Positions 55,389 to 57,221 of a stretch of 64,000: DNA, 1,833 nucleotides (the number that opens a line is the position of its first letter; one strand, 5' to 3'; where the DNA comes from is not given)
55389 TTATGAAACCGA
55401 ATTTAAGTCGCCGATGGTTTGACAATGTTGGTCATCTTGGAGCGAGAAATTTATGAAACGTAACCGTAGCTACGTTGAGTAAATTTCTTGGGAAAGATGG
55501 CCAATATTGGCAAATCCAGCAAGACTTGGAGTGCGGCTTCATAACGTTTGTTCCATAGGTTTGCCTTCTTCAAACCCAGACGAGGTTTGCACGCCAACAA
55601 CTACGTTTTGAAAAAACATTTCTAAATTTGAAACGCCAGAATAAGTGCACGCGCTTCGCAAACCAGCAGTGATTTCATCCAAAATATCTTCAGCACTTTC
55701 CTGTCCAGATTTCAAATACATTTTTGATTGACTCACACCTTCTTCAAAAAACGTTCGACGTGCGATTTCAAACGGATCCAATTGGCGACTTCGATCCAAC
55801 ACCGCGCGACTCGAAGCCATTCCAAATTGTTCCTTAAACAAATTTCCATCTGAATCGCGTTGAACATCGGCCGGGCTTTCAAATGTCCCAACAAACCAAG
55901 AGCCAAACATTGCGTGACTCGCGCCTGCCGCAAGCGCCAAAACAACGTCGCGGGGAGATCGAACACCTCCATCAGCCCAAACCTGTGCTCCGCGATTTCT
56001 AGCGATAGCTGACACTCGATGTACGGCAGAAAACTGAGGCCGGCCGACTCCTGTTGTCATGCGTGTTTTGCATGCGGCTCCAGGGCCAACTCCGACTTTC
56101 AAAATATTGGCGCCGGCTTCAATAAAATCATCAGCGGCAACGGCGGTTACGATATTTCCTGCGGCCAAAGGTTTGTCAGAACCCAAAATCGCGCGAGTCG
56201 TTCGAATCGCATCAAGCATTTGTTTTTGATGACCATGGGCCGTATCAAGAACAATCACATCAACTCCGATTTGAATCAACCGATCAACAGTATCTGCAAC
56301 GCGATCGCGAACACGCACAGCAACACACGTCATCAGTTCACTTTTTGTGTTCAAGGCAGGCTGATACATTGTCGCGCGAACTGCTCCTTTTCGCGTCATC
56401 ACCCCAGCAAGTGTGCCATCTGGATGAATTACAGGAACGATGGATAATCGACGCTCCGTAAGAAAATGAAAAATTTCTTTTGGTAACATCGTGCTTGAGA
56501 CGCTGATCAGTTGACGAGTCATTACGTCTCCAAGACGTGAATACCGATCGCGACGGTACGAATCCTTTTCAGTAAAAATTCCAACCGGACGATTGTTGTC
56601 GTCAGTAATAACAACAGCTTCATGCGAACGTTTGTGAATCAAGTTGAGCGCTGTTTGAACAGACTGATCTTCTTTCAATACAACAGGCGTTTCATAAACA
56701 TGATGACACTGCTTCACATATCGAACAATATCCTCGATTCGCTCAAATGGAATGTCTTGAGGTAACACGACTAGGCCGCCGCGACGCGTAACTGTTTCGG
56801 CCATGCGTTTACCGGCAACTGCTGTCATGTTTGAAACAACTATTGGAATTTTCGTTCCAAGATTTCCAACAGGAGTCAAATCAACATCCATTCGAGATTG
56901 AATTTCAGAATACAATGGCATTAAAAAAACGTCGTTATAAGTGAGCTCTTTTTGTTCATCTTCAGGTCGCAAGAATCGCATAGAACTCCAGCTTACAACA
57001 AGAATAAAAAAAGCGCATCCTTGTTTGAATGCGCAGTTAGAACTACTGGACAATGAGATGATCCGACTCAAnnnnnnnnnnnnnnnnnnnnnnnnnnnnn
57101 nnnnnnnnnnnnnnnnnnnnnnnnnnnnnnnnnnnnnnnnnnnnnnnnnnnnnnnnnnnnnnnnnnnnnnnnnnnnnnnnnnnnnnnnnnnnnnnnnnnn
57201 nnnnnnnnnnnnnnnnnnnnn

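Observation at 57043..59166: GC-elevated MotA/ExbB-like channel protein with a TM + coiled-coil partner, next to an RRM protein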

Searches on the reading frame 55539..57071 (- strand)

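Call 3: search_protein_families(library=pfam, proteins=[window:55539-57071:-], max_evalue=1)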
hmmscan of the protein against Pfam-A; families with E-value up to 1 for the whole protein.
window:55539-57071:- (510 aa): 8 families
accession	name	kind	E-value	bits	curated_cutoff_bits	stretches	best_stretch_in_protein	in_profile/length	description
PF00478.31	IMPDH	-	1.5e-80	271.3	25.6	1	43-505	2-344/345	IMP dehydrogenase / GMP reductase domain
PF00571.33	CBS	-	4.2e-15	56.2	24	2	129-170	9-50/57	CBS domain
PF03060.21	NMO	-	8.5e-05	22.5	28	1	305-404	141-236/331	Nitronate monooxygenase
PF01070.24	FMN_dh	-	0.00012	21.6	24.9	1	349-392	259-304/350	FMN-dependent dehydrogenase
PF00977.27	His_biosynth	-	0.00044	20.2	23.6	1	350-396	62-108/228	Histidine biosynthesis protein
PF01645.23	Glu_synthase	-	0.0027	17.4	20.4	1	303-391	212-305/369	Conserved region in glutamate synthase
PF25509.1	DUF7916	-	0.046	13.2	27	1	255-326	116-198/296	Domain of unknown function (DUF7916)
PF01180.27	DHO_dh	-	0.51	9.9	27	0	353-392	230-271/291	Dihydroorotate dehydrogenase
